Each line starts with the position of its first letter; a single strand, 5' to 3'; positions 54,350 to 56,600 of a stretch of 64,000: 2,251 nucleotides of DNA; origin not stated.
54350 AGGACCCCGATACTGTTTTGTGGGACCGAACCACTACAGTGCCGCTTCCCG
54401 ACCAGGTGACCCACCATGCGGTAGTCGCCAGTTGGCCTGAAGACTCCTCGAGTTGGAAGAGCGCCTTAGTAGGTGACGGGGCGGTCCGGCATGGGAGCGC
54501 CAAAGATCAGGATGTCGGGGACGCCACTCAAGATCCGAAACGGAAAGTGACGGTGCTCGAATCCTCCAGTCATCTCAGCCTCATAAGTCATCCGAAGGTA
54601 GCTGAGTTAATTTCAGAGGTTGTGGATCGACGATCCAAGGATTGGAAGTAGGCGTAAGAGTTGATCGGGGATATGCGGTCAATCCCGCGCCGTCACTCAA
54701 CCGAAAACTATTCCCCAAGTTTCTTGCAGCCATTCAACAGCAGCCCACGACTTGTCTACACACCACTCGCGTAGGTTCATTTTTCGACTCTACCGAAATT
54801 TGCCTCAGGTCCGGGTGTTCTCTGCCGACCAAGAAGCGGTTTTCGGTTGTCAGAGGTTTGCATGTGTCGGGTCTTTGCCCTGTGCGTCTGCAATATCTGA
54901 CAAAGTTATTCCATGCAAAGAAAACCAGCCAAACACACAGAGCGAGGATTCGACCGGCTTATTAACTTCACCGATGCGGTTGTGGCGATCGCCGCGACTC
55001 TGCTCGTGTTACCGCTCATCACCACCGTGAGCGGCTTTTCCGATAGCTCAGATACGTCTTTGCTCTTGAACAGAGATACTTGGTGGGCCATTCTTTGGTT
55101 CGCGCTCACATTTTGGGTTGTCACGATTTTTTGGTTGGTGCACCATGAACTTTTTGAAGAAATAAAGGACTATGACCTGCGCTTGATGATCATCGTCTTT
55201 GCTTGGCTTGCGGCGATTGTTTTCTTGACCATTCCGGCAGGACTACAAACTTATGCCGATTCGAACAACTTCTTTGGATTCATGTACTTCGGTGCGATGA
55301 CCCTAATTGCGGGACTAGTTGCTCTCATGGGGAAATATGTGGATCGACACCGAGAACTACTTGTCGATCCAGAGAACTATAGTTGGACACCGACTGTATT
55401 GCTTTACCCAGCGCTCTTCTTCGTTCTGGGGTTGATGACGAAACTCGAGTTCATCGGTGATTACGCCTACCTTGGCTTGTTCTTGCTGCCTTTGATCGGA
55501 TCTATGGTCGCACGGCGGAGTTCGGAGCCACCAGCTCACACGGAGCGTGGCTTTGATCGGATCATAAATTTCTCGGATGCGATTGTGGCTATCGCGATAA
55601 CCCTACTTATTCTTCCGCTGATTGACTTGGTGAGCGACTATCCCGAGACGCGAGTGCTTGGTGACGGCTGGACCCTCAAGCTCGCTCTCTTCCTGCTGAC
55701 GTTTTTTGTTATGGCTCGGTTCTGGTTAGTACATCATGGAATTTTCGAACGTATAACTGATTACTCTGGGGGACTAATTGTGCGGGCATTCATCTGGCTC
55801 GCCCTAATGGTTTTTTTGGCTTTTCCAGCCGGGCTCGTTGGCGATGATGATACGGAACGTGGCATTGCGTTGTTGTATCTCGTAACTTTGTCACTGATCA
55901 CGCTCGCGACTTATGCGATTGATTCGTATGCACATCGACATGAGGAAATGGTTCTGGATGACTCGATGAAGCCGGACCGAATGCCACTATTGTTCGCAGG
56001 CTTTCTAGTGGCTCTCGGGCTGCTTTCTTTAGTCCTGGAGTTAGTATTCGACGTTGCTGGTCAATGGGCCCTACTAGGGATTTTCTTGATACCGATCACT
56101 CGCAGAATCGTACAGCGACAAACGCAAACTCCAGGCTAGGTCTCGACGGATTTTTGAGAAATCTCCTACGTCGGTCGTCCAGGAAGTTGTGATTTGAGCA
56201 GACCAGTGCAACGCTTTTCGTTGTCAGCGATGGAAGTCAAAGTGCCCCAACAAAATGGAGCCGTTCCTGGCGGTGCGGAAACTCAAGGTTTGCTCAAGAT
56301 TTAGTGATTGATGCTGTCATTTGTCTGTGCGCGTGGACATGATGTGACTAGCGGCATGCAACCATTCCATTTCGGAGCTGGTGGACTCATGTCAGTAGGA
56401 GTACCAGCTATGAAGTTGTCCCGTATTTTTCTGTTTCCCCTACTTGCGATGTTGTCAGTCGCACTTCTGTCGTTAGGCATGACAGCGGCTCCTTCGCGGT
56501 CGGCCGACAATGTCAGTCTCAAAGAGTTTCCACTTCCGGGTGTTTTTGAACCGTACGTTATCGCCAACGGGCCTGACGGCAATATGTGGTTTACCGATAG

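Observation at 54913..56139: Bacterial TMEM175/DUF1211 channel homologue with an internal duplication (two 6-TM repeats in one chain)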

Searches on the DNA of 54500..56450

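Call 54: search_rna_families(source=window, start=54500, end=56450, threshold=evalue, max_evalue=1)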
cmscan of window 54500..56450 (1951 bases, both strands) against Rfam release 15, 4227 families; matches with E-value up to 1: 1.
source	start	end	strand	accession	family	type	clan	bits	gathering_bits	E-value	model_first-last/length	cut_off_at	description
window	55952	56043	+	RF00764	mir-191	Gene; miRNA;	-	21.7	54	0.11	1-91/91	no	mir-191 microRNA precursor family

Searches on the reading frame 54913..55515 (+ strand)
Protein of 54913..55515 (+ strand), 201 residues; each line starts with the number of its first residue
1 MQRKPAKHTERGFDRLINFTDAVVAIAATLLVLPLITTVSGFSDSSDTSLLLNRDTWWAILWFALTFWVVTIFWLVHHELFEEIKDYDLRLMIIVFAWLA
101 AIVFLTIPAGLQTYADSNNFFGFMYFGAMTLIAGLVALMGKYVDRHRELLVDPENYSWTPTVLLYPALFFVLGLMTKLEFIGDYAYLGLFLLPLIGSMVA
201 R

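Call 3: search_protein_families(library=pfam, proteins=[window:54913-55515:+], max_evalue=0.01)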
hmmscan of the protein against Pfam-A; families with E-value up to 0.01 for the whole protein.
window:54913-55515:+ (201 aa): 2 families
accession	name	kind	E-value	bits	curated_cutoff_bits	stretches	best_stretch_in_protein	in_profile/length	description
PF06736.16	TMEM175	-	2.5e-17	63.6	25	1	15-105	1-87/88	Endosomal/lysosomal potassium channel TMEM175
PF10951.13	DUF2776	-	0.0068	16.2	26.1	0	82-184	151-252/348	Protein of unknown function (DUF2776)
